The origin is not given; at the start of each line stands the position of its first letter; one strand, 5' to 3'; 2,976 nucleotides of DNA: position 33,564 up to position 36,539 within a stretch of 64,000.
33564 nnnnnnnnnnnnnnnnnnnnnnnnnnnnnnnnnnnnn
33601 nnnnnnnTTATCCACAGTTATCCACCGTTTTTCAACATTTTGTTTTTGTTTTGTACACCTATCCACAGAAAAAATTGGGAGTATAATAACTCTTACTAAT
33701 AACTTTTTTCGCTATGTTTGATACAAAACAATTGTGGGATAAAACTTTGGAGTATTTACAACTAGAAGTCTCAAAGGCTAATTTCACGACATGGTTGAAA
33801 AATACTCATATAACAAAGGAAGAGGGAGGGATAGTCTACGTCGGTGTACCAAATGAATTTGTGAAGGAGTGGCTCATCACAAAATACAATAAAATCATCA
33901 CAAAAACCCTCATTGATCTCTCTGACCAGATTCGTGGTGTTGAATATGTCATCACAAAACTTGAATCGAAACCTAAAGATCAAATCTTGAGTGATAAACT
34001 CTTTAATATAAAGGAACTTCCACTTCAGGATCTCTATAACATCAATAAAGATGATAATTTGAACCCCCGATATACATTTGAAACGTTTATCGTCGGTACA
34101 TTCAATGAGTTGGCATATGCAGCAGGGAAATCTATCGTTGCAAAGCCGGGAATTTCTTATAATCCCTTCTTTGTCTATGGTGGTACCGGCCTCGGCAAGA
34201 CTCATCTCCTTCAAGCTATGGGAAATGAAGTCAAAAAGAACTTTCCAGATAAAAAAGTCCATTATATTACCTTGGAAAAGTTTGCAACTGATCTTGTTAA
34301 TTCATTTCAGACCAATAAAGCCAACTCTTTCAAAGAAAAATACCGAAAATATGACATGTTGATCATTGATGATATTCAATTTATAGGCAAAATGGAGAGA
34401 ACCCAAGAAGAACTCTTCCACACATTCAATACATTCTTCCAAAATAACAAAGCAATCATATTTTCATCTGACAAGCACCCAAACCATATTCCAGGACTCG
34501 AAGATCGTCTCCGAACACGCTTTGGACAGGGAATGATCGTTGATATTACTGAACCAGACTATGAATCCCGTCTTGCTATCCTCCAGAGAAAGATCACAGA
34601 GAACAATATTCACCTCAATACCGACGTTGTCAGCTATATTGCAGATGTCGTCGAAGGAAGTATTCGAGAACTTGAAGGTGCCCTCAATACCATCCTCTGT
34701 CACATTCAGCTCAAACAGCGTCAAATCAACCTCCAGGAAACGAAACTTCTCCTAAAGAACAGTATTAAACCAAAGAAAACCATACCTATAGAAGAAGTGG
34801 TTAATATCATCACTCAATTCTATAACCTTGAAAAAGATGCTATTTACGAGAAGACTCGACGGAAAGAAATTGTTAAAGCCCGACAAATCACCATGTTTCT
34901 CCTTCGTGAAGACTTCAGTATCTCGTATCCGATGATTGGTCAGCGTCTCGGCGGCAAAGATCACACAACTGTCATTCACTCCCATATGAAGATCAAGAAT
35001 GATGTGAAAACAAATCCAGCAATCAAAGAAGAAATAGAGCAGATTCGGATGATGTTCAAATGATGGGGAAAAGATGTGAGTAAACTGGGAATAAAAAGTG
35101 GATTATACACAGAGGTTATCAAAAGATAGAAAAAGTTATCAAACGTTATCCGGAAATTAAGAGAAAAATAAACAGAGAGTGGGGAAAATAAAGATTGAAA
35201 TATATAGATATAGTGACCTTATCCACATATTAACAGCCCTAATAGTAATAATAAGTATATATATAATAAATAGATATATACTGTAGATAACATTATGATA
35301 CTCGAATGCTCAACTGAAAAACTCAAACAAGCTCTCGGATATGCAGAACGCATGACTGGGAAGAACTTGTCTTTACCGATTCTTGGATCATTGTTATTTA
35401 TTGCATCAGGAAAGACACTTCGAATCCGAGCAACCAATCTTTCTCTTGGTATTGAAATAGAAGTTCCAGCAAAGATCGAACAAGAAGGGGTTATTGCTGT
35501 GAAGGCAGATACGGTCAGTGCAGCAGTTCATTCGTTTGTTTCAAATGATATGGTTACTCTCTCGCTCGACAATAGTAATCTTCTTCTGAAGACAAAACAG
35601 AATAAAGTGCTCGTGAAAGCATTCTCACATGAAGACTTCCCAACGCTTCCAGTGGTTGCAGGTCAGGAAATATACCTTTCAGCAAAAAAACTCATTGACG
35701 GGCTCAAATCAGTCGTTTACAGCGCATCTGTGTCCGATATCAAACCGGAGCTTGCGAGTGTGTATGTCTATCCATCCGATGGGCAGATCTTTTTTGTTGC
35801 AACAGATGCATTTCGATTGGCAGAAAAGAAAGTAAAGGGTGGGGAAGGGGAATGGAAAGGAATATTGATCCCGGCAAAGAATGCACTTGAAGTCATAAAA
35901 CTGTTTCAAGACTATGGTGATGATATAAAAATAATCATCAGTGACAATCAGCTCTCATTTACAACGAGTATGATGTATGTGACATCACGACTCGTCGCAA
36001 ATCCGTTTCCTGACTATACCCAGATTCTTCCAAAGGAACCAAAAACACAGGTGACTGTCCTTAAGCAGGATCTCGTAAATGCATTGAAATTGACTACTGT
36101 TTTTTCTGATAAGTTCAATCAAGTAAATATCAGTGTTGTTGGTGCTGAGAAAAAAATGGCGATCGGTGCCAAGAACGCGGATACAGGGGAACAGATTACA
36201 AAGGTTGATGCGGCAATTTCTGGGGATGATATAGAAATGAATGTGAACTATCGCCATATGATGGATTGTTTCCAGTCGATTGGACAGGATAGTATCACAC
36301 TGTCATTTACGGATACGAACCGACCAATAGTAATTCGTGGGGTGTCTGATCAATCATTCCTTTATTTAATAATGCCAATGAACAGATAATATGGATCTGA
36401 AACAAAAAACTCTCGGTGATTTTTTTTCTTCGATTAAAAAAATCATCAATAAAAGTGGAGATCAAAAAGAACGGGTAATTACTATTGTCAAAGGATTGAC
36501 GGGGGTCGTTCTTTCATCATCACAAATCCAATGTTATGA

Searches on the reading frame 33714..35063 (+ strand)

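Call 36: search_protein_families(library=pfam, proteins=[window:33714-35063:+], max_evalue=0.01)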
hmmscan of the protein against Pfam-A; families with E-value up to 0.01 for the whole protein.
window:33714-35063:+ (449 aa): 14 families
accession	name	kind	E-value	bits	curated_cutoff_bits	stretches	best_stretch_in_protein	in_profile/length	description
PF00308.24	Bac_DnaA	-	3.8e-66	222.7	23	1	116-277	1-162/162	Bacterial DnaA ATPAse domain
PF08299.17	Bac_DnaA_C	-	9.4e-22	77.3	31.5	1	359-427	1-69/69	Bacterial dnaA protein helix-turn-helix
PF11638.13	DnaA_N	-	4.7e-15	55.5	24.6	1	6-65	2-62/65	DnaA N-terminal domain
PF01695.23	IstB_IS21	-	6.6e-08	32.8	24.1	1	154-253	97-193/238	IstB-like ATP binding protein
PF13173.12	AAA_14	-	2.3e-06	28.1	27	1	151-238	4-88/129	AAA domain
PF00004.35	AAA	-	2.2e-05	25.3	21.2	1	154-265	3-122/131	ATPase family associated with various cellular activities (AAA)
PF03266.21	NTPase_1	-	8e-05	23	23.9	1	182-269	66-147/168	NTPase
PF01637.24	ATPase_2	-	0.00012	22.4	33.2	1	149-210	20-82/225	ATPase domain predominantly from Archaea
PF13401.12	AAA_22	-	0.00083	20.1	27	0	153-224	9-96/130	AAA domain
PF00910.28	RNA_helicase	-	0.0016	19.3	21.5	1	153-227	2-64/105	RNA helicase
PF13191.12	AAA_16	-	0.0032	18.4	32.6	0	150-212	25-96/167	AAA ATPase domain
PF15753.10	BLOC1S3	-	0.0039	17.7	27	1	288-339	92-142/172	Biogenesis of lysosome-related organelles complex 1 subunit 3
PF13479.12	AAA_24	-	0.0046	17.3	27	0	152-222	5-74/195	AAA domain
PF13245.12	AAA_19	-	0.0096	16.5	25.1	0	148-204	10-66/134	AAA domain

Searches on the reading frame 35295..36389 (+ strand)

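Call 88: search_protein_families(library=pfam, proteins=[window:35295-36389:+], max_evalue=0.001)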
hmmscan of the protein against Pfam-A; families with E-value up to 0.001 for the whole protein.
window:35295-36389:+ (364 aa): 3 families
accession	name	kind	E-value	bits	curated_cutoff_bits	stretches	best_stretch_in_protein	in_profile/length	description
PF02768.20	DNA_pol3_beta_3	-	7.5e-24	84.3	27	1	243-362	2-120/121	DNA polymerase III beta subunit, C-terminal domain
PF00712.24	DNA_pol3_beta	-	1.3e-20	74.2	24.4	1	1-119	1-120/120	DNA polymerase III beta subunit, N-terminal domain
PF02767.21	DNA_pol3_beta_2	-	4.3e-20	72.6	27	1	129-240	3-116/116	DNA polymerase III beta subunit, central domain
